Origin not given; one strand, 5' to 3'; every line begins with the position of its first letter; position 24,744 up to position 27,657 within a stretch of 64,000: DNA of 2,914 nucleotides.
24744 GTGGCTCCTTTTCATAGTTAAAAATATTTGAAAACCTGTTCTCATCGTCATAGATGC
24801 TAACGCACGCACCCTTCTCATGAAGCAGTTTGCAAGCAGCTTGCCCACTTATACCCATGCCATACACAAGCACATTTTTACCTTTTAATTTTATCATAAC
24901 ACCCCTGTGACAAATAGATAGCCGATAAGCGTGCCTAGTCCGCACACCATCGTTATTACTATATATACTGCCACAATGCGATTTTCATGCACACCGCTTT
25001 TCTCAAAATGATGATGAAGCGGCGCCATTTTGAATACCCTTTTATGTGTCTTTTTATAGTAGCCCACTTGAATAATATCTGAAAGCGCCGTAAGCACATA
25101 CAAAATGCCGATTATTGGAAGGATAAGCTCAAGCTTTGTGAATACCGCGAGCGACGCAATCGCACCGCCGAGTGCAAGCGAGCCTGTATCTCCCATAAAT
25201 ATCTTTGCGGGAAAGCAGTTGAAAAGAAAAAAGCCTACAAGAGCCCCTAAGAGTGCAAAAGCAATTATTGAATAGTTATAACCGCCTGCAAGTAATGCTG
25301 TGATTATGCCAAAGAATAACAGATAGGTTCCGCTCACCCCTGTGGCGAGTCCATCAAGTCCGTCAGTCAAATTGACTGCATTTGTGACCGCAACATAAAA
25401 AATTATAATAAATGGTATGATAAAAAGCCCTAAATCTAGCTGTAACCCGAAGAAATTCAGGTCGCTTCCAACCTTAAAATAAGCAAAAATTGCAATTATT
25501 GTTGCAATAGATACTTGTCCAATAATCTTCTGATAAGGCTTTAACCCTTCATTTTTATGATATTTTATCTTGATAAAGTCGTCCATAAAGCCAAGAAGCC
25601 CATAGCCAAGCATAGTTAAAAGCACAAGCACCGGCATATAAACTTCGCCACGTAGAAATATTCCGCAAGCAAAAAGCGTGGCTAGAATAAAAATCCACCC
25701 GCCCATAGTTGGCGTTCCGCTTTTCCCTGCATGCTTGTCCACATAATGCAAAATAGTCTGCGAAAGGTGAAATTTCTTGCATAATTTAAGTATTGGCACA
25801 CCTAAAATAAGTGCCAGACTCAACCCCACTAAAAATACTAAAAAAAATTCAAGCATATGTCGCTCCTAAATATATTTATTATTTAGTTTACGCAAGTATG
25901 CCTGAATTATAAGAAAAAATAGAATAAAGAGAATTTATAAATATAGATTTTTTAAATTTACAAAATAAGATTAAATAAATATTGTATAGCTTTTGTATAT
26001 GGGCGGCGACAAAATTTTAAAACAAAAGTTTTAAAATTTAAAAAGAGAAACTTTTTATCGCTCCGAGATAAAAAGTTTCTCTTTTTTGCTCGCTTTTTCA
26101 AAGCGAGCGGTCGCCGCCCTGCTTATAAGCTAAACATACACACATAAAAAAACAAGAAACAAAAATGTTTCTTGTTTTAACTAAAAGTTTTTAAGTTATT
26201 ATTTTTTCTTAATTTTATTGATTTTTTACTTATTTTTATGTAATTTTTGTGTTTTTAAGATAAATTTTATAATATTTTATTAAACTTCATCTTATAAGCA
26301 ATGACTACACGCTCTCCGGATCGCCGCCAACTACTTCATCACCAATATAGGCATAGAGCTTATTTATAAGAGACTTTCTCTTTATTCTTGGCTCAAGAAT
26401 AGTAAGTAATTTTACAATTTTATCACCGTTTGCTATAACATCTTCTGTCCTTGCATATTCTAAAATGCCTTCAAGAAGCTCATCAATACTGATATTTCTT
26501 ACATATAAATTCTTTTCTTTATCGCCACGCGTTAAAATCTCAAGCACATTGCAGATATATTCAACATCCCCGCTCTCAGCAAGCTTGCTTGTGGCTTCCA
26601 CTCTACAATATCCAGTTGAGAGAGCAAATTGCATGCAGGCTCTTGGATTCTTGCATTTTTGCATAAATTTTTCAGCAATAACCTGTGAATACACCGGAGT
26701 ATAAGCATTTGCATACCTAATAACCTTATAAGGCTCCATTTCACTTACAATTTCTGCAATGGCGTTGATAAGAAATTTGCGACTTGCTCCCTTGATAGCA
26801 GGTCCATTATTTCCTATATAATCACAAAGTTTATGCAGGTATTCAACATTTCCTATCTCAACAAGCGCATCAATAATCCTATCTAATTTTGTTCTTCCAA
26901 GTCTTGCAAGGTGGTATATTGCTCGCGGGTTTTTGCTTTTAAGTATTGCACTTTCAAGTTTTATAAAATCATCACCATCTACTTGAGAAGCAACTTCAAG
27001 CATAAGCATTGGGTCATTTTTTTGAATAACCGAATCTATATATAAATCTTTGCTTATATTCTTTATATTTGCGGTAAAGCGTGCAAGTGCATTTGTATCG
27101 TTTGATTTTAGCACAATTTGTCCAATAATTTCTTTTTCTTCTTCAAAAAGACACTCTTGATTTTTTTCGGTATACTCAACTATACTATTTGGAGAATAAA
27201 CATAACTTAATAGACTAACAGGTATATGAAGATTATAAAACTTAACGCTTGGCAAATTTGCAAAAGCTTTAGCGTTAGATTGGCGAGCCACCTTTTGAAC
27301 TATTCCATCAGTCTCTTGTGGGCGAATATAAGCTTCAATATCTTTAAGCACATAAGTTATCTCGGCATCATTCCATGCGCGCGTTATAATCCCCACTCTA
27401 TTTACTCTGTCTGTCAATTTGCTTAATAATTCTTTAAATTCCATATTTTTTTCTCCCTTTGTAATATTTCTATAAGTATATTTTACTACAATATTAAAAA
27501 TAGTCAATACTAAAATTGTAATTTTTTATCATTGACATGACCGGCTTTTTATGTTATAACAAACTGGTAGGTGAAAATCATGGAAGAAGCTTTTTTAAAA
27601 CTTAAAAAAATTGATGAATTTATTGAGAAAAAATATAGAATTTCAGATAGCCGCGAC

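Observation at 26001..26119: Nested palindrome A upstream of mraY: four perfect stems with no mismatches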

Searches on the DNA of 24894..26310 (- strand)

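Call 31: search_rna_families(sources=[L101, L021], threshold=gathering)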
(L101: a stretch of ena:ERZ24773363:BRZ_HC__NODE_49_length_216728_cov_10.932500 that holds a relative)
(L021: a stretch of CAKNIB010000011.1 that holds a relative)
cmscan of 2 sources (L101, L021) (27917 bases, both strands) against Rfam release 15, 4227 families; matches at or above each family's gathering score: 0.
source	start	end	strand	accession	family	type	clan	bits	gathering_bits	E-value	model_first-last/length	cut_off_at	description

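Call 63: search_rna_families(source=window, start=25850, end=26310, threshold=evalue, max_evalue=1)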
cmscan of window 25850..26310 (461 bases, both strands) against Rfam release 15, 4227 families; matches with E-value up to 1: 15.
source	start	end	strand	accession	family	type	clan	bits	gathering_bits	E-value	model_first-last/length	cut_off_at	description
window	26028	26084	+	RF02495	ohsC_RNA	Gene; antitoxin;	-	36.1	50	0.00064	1-77/77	no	Oppression of Hydrophobic ORF by sRNA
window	26039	26086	+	RF04157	MIR9486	Gene; miRNA;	-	33.6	100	3.7e-05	1-119/119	no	MIR9486 microRNA precursor family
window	26038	26088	-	RF03664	MIR6288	Gene; miRNA;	-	30.6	74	0.00033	1-92/92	no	MIR6288 microRNA precursor family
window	26041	26178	-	RF01859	Phe_leader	Cis-reg; leader;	-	29.4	55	0.0059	1-125/125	no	Phenylalanine leader peptide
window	26033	26086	-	RF04343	Plastid-psbA-2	Cis-reg;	CL00153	27.5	55.8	0.0036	1-60/60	no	Plastid-psbA-2 3UTR RNA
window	26027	26123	-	RF02621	BSnc120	Gene; sRNA;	-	26.1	114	0.00076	1-88/88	no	Brucella sRNA 120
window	26034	26108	+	RF01742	lactis-plasmid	Gene; sRNA;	-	24.3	70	0.13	1-106/106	no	lactis-plasmid RNA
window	26032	26092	+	RF00979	mir-553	Gene; miRNA;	-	23.8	82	0.035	1-62/62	no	mir-553 microRNA precursor family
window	26040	26086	-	RF00979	mir-553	Gene; miRNA;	-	21.8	82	0.12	9-54/62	no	mir-553 microRNA precursor family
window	26146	26179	-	RF03210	mir-7359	Gene; miRNA;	-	21.5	90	0.16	1-56/56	no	mir-7359 microRNA precursor family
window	26030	26088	-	RF01742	lactis-plasmid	Gene; sRNA;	-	20.6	70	0.84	1-106/106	no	lactis-plasmid RNA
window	26147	26176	-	RF04343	Plastid-psbA-2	Cis-reg;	CL00153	20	55.8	0.32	1-60/60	no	Plastid-psbA-2 3UTR RNA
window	26041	26136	-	RF01664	ceN101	Gene; snRNA; snoRNA; HACA-box;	-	19.3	70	0.48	1-128/128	no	Caenorhabditis snoRNA ceN101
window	26153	26178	+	RF04344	Plastid-psbA-3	Cis-reg;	CL00153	19.1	48.4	0.72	1-57/57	no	Plastid-psbA-3 3UTR RNA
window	26033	26120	+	RF02663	GmglnB1_5p_UTR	Cis-reg;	-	18.4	54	0.76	1-85/85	no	GmglnB1 5'UTR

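Call 85: search_dna_similar(query=L091:13520-13655:+, collection=plasmids, mode=distant, max_evalue=0.01)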
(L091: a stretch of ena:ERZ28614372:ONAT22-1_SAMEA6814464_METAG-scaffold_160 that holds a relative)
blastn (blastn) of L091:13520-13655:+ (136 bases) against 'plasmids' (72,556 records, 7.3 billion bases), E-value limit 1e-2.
No match.

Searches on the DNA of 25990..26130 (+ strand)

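Call 50: search_dna_similar(query=window:25990-26130:+, collection=plasmids, mode=distant, max_evalue=0.01)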
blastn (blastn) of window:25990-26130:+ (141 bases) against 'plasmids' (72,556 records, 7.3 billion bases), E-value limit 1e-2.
No match.

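Call 51: search_dna_similar(query=window:25990-26130:+, collection=phages, mode=distant, max_evalue=0.01)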
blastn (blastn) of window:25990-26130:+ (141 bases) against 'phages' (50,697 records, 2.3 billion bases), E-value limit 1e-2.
No match.

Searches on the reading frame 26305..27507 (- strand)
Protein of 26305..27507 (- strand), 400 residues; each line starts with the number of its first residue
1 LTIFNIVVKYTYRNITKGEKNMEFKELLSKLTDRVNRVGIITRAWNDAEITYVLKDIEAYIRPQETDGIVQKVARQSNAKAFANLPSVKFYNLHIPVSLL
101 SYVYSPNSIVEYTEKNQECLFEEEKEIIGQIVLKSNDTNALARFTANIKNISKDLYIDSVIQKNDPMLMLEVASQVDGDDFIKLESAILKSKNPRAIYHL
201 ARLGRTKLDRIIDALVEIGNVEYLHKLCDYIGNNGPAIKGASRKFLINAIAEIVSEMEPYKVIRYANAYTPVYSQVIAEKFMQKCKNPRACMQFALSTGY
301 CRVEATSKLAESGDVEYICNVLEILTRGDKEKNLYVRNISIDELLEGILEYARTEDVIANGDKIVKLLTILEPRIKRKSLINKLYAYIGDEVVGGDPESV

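Call 13: search_protein_families(library=pfam, proteins=[window:26305-27507:-])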
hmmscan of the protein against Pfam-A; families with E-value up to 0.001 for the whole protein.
window:26305-27507:- (400 aa): 0 families

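Call 29: search_protein_families(library=ncbifam, proteins=[window:26305-27507:-], max_evalue=0.01)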
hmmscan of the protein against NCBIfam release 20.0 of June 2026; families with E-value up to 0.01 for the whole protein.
window:26305-27507:- (400 aa): 0 families

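Call 30: search_protein_families(library=padloc, proteins=[window:26305-27507:-], max_evalue=0.01)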
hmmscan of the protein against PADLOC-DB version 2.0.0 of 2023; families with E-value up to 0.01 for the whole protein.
window:26305-27507:- (400 aa): 0 families
